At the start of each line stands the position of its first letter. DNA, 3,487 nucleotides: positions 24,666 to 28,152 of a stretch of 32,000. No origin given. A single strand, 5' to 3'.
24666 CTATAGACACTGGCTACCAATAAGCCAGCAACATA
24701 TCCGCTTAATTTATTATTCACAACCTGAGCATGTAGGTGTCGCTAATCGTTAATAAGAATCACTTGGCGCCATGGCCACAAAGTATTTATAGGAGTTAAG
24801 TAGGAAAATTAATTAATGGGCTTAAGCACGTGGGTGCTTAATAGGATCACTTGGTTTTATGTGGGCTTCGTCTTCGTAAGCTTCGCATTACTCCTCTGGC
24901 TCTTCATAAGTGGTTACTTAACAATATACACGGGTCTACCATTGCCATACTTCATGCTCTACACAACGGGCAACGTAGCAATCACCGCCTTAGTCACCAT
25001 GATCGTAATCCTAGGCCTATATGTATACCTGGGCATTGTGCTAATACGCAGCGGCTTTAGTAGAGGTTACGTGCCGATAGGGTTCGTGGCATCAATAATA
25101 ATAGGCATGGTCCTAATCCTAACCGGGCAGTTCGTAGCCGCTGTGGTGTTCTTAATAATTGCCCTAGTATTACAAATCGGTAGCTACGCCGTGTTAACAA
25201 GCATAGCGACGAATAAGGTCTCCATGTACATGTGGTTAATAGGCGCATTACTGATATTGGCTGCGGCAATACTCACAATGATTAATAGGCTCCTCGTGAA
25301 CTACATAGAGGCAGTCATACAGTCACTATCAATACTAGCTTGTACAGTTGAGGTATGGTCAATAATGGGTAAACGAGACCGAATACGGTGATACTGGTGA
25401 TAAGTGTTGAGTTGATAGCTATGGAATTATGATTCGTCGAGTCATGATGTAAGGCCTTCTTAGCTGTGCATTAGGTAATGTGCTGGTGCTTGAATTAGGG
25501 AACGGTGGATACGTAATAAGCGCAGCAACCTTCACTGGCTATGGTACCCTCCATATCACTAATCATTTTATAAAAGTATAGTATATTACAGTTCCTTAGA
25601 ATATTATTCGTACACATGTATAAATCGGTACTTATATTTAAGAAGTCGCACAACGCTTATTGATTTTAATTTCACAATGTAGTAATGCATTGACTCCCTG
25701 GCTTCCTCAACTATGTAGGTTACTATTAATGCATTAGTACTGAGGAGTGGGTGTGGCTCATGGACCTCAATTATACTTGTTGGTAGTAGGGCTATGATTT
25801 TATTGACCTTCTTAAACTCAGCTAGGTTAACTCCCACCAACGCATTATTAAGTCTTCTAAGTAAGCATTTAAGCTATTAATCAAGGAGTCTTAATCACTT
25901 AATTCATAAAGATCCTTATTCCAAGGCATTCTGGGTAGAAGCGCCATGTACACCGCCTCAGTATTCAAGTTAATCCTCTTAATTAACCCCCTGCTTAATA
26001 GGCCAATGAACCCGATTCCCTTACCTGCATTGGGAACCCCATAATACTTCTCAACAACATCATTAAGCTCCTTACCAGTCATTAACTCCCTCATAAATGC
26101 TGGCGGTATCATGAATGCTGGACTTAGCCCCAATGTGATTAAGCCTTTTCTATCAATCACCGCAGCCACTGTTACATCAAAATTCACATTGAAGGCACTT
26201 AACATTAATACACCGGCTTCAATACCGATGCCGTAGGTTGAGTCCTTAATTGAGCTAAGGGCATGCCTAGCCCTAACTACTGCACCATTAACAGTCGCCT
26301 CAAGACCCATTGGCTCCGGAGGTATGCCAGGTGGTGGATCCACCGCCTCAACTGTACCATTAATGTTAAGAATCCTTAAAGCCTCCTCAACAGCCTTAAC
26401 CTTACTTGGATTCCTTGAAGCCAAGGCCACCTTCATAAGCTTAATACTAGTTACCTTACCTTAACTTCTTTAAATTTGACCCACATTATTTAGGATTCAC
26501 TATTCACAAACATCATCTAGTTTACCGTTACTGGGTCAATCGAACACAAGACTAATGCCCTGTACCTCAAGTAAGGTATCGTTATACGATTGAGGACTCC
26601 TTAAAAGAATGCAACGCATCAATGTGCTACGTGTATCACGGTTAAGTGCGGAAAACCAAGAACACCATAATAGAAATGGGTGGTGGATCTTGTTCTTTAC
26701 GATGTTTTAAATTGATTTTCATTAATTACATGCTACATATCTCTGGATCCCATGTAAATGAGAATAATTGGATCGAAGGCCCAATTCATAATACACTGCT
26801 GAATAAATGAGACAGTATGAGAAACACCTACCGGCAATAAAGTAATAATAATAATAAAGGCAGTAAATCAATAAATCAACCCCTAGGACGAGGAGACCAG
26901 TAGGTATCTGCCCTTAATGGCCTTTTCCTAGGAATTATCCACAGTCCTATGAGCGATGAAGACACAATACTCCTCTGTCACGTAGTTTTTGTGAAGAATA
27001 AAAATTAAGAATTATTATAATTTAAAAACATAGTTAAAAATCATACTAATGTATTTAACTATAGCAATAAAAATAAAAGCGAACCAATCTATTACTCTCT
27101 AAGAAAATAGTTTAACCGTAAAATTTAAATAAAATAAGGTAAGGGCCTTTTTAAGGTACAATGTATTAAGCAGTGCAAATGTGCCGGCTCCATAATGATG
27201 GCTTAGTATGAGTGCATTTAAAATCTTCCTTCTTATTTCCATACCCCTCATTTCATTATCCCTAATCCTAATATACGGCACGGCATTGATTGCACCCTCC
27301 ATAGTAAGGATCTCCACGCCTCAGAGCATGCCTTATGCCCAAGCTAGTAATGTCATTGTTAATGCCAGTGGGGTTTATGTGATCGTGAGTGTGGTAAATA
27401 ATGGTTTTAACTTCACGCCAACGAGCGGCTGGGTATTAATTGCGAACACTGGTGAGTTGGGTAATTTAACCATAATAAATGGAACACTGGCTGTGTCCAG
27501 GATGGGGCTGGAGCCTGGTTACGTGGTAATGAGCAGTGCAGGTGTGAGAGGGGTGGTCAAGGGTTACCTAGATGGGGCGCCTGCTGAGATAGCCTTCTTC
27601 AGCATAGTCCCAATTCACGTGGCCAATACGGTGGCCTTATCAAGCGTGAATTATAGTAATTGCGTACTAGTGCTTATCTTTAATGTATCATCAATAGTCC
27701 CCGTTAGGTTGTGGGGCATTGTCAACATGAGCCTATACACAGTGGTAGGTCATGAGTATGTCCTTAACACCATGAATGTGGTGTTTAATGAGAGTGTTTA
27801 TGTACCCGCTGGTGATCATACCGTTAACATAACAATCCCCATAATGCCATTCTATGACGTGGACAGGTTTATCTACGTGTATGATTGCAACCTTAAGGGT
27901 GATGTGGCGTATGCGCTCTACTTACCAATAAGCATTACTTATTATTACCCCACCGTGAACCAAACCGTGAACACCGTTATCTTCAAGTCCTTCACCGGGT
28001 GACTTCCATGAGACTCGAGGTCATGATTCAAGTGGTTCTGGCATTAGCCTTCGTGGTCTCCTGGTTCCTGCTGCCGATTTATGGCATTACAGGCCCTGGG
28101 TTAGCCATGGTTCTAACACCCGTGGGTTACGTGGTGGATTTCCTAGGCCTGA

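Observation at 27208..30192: Translationally coupled three-gene operon of orphan envelope proteins: candidate undescribed cell-surface system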

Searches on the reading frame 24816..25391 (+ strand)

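Call 63: search_protein_families(library=pfam, proteins=[window:24816-25391:+], max_evalue=0.01)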
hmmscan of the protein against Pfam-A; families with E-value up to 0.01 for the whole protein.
window:24816-25391:+ (191 aa): 1 family
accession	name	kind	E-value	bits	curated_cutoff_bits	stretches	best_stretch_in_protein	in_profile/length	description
PF09990.14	DUF2231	-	0.0048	17.4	26.4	1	108-168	11-70/139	Predicted membrane protein (DUF2231)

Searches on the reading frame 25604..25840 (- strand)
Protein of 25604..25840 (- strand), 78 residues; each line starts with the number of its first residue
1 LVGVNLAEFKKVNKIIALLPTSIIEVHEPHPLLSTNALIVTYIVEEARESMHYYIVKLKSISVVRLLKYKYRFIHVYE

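Call 63: search_protein_families(library=pfam, proteins=[window:25604-25840:-], max_evalue=0.01)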
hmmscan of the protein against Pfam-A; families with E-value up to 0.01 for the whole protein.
window:25604-25840:- (78 aa): 1 family
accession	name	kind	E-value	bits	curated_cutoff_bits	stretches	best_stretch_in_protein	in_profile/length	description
PF02633.19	Creatininase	-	7e-05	22.8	31.3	1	8-52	7-53/238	Creatinine amidohydrolase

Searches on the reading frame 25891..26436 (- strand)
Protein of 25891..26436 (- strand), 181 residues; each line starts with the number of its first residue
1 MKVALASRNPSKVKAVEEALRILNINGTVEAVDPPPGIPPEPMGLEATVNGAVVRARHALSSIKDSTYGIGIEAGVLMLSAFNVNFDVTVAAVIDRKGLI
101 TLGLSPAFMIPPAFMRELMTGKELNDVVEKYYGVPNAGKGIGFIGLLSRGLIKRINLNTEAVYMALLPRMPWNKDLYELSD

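Call 63: search_protein_families(library=pfam, proteins=[window:25891-26436:-], max_evalue=0.01)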
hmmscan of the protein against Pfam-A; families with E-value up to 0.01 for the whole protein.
window:25891-26436:- (181 aa): 1 family
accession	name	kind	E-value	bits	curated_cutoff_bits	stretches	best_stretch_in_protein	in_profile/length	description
PF01931.24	NTPase_I-T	-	1.4e-46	158.7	25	1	6-170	1-162/162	Protein of unknown function DUF84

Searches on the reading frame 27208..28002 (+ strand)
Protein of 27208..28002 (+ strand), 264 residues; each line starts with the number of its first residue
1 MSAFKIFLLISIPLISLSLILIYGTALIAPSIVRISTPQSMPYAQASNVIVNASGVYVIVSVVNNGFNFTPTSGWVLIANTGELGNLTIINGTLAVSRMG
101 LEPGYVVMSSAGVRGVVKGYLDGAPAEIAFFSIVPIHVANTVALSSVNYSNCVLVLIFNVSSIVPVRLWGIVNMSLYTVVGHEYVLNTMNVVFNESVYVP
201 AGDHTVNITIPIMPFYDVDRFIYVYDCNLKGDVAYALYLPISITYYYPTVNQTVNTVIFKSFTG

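Call 7: search_protein_families(library=pfam, proteins=[window:27208-28002:+], max_evalue=1)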
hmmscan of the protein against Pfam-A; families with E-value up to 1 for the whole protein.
window:27208-28002:+ (264 aa): 0 families

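Call 8: search_protein_families(library=ncbifam, proteins=[window:27208-28002:+], max_evalue=1)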
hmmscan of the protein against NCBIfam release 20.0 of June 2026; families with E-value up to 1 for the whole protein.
window:27208-28002:+ (264 aa): 0 families

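Call 12: find_homologous_proteins(query=window:27208-28002:+)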
Query window:27208-28002:+ (264 aa): 2 proteins with E <= 0.001 among 665 candidates.
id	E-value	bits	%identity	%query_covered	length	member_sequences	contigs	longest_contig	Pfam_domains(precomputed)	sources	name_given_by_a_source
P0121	5.3e-135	467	82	92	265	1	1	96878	-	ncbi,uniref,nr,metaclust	ncbi:hypothetical protein [Vulcanisaeta thermophila]|uniref:hypothetical protein n=1 Tax=Vulcanisaet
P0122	2.0e-126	439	100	78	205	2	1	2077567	-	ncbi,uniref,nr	ncbi:hypothetical protein [Caldivirga maquilingensis]|uniref:hypothetical protein n=1 Tax=Caldivirga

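Call 47: search_solved_structures(query=A3, max_evalue=10)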
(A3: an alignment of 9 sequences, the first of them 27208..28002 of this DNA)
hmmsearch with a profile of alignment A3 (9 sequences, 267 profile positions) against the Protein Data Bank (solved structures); distinct sequences matched with E-value up to 10: 2.
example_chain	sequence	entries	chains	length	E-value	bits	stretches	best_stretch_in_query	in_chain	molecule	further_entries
9bhl_R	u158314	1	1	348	0.14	14.8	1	184-257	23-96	Psychosine receptor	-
9jft_R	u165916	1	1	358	0.16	14.6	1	184-257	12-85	Psychosine receptor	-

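Call 68: search_protein_representatives(protein=window:27208-28002:+)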
Query: 264 residues. Proteins with E-value up to 0.001 (for the whole library): 15; up to 1e-10: 11; up to 1e-30: 5. The best 15 are listed.
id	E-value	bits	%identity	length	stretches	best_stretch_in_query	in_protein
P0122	6.3e-127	438.9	100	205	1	61-264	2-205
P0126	1.6e-47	178.8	39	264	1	4-263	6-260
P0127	9.4e-44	166.4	36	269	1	15-259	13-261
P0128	8.3e-39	150.2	43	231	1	37-253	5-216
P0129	1.0e-36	143.3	45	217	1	2-174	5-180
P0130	6.6e-25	104.7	32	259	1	1-263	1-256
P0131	3.7e-23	99.0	35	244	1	29-257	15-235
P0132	2.9e-21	92.8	33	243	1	32-262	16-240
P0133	2.4e-18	83.2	31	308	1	5-252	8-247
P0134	1.3e-16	77.6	30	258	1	8-255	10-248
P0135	1.4e-11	61.1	45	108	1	4-98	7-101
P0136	1.2e-07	48.2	28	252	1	5-214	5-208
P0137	8.2e-07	45.4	26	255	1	3-212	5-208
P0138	2.7e-05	40.5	32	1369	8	185-229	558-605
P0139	1.2e-04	38.4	27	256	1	4-220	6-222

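Call 69: list_cluster_members(proteins=[P0126, P0127, P0130, P0131, P0132, P0133, P0134, P0136, P0137, P0139])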
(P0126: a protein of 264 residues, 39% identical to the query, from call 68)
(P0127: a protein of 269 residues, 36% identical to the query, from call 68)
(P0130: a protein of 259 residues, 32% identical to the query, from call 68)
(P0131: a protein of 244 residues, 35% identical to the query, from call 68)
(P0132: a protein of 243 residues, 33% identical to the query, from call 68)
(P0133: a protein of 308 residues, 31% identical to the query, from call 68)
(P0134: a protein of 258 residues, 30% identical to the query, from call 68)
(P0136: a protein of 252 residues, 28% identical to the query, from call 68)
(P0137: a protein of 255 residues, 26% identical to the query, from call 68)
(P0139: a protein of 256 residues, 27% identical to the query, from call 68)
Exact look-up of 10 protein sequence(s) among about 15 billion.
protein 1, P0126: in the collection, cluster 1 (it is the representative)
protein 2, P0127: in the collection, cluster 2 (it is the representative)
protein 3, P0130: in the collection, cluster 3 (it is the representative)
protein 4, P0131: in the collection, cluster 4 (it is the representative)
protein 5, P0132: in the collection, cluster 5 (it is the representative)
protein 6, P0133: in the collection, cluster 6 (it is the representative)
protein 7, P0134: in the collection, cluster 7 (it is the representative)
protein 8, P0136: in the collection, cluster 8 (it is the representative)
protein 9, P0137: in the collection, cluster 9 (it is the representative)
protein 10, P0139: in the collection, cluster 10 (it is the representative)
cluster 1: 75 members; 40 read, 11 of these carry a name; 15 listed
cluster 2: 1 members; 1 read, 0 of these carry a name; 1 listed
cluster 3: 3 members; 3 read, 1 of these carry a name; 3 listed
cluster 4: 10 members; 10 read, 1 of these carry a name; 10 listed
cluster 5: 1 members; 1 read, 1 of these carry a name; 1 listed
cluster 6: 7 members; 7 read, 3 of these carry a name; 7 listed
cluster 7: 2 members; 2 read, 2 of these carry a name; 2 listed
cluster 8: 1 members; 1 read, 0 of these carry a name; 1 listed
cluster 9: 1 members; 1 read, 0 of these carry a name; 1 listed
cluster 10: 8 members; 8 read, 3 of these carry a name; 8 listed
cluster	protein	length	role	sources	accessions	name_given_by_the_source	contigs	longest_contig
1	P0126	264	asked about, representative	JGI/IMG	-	hypothetical protein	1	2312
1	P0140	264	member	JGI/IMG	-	hypothetical protein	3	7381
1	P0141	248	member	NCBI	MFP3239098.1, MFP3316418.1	MAG: hypothetical protein RXQ00_07780 [Caldivirga sp.]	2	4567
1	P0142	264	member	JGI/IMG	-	hypothetical protein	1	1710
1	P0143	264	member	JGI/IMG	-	hypothetical protein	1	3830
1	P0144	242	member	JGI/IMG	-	hypothetical protein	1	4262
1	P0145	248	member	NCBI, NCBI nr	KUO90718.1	MAG: hypothetical protein AT713_04965 [Caldivirga sp. JCHS_4]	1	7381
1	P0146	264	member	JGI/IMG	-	hypothetical protein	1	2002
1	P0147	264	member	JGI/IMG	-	hypothetical protein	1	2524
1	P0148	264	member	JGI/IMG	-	hypothetical protein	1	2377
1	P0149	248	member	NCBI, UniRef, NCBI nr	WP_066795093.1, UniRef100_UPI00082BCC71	hypothetical protein [Caldivirga sp. MU80] | hypothetical protein n=1 Tax=Caldivirga sp. MU80 TaxID=1650354 RepID=UPI00082BCC71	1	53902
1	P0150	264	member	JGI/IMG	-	-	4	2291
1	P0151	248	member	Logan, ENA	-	-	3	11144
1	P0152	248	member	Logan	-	-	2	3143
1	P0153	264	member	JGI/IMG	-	-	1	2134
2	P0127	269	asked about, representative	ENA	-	-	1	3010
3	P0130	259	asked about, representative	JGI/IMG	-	-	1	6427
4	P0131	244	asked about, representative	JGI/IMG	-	-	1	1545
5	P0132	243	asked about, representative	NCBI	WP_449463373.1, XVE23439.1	hypothetical protein PQ610_03110 [Tardisphaera miroshnichenkoae]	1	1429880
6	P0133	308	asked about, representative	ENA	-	-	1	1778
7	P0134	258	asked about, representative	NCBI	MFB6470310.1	MAG: hypothetical protein TU36_003635 [Vulcanisaeta sp. AZ3]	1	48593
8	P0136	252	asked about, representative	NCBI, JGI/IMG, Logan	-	-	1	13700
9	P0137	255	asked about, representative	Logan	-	-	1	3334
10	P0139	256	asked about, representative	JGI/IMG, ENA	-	hypothetical protein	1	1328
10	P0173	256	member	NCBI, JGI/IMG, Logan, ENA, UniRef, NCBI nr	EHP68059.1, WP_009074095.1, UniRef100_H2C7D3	hypothetical protein MetMK1DRAFT_00024820 [Metallosphaera yellowstonensis MK1] | Uncharacterized protein n=1 Tax=Metallosphaera yellowstonensis MK1 TaxID=671065 ... | hypothetical protein [Metallosphaera yellowstonensis]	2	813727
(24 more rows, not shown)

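Call 77: predict_structure(alignment_id=A9)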
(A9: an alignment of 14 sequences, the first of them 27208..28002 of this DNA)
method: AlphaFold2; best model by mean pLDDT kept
length: 264 residues; sequences in the alignment: 14
mean_pLDDT: 88.9   pTM: 0.65
mean pLDDT of the five models: 88.9, 88.8, 88.8, 88.7, 87.8
residues with pLDDT >= 90: 167; 70-90: 83; 50-70: 10; < 50: 4
segments of 3 or more residues with pLDDT < 50: 33-36
pLDDT, mean of each block of 10 residues (from residue 1): 83 91 72 53 90 90 88 93 91 90 78 94 91 90 94 96 93 94 92 92 94 91 93 95 89 93 91
secondary structure, 60 per line:
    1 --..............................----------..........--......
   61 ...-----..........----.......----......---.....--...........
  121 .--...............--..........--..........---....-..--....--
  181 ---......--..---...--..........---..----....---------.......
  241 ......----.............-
elements in order: H3-32 E43-52 E55-63 E69-78 E83-89 E94-99 H103-107 E110-121 E124-138 E141-150 E153-162 E166-169 E175-178 E184-189 E197-199 E202-211 E221-224 E234-246 E251-263

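Call 79: fold_search(model_id=the predicted structure, library=pdb)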
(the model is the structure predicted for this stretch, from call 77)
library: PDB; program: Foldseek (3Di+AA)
matches with E <= 10: 1535; with E <= 0.001: 53
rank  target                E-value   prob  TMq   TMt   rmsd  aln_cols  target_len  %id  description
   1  4kh9_B                1.1e-05  1.00  0.30  0.24   9.3       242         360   12  Crystal structure of a DUF4785 family protein (lpg0956) from Legionella pneumophila subsp. pneumophila str. Philadelph (released 2013-07-03)
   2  4kh9_A                2.3e-05  1.00  0.29  0.24   9.0       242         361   13  Crystal structure of a DUF4785 family protein (lpg0956) from Legionella pneumophila subsp. pneumophila str. Philadelph (released 2013-07-03)
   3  3f84_B                4.8e-05  1.00  0.24  0.22  13.3       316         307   10  Structure of fusion complex of major pilin CfaB and major pilin CfaB of CFA/I pilus from ETEC E. coli (released 2009-08-11)
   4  5e55_A                5.8e-05  1.00  0.24  0.21  11.7       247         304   12  Crystal structure of mouse CNTN6 FN1-FN3 domains (released 2016-08-31)
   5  7mrm_B                6.7e-05  1.00  0.24  0.19  11.9       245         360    8  Chicken CNTN3 APP complex (released 2022-01-05)
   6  5e55_B                9.0e-05  1.00  0.26  0.24  11.7       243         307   10  Crystal structure of mouse CNTN6 FN1-FN3 domains (released 2016-08-31)
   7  7dm0_A                1.1e-04  1.00  0.26  0.37  10.9       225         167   11  Biofilm associated protein - C region (released 2021-12-15)
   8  3f84_A                1.2e-04  1.00  0.24  0.22  14.1       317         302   11  Structure of fusion complex of major pilin CfaB and major pilin CfaB of CFA/I pilus from ETEC E. coli (released 2009-08-11)
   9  6a8p_A                1.2e-04  0.99  0.23  0.12  11.4       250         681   10  Transglutaminase 2 mutant G224V in complex with GTP (released 2018-09-26)
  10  4be5_A                1.5e-04  0.99  0.20  0.22  16.1       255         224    7  V. cholera biofilm scaffolding protein RbmA (released 2013-12-18)
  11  6yjp_C                1.7e-04  1.00  0.26  0.28  10.8       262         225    8  Crystal structure of a complex between glycosylated NKp30 and its deglycosylated tumour ligand B7-H6 (released 2020-07-29)
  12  5y9h_C                1.9e-04  1.00  0.25  0.18  12.3       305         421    9  Crystal structure of SafDAA-dsc complex (released 2017-11-15)
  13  2f6a_A                2.0e-04  0.84  0.15  0.14  21.1       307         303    8  Collagen Adhesin and Collagen Complex Structure (released 2006-12-12)
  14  9a3v_A                2.1e-04  0.98  0.22  0.12  11.6       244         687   13  Predicted model of tissue transglutaminase 2 (TG2) in complex with plasma fibronectin type III modules 14 and 15 (FNII (released 2024-02-02)
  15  5y9h_A                2.3e-04  1.00  0.25  0.18  12.4       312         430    8  Crystal structure of SafDAA-dsc complex (released 2017-11-15)
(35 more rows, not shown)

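Call 80: find_encoding_contigs(protein=P0173, flank=8000, max_places=2)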
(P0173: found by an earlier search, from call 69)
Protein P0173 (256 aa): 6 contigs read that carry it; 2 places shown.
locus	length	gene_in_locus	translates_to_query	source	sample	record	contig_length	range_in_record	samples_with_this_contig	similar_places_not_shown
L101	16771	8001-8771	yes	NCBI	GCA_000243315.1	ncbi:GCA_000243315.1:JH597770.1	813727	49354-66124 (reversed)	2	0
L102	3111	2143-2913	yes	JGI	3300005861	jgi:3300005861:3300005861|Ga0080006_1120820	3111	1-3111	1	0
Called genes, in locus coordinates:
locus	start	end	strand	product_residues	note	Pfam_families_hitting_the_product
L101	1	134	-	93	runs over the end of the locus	-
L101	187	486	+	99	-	-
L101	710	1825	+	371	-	PF00083:Sugar_tr (weak), PF07690:MFS_1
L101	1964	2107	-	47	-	-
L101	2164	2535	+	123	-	PF03625:DUF302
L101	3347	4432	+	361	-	PF27229:SSO2105_N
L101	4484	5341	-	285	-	PF01565:FAD_binding_4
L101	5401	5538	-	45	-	-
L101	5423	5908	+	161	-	-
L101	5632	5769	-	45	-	-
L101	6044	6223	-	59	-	-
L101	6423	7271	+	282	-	-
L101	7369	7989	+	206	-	-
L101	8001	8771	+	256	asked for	-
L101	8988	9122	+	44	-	-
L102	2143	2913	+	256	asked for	-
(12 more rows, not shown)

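Call 97: search_protein_families(library=phrogs, proteins=[window:27208-28002:+], max_evalue=0.01)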
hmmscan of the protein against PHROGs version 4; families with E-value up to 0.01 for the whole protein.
window:27208-28002:+ (264 aa): 0 families
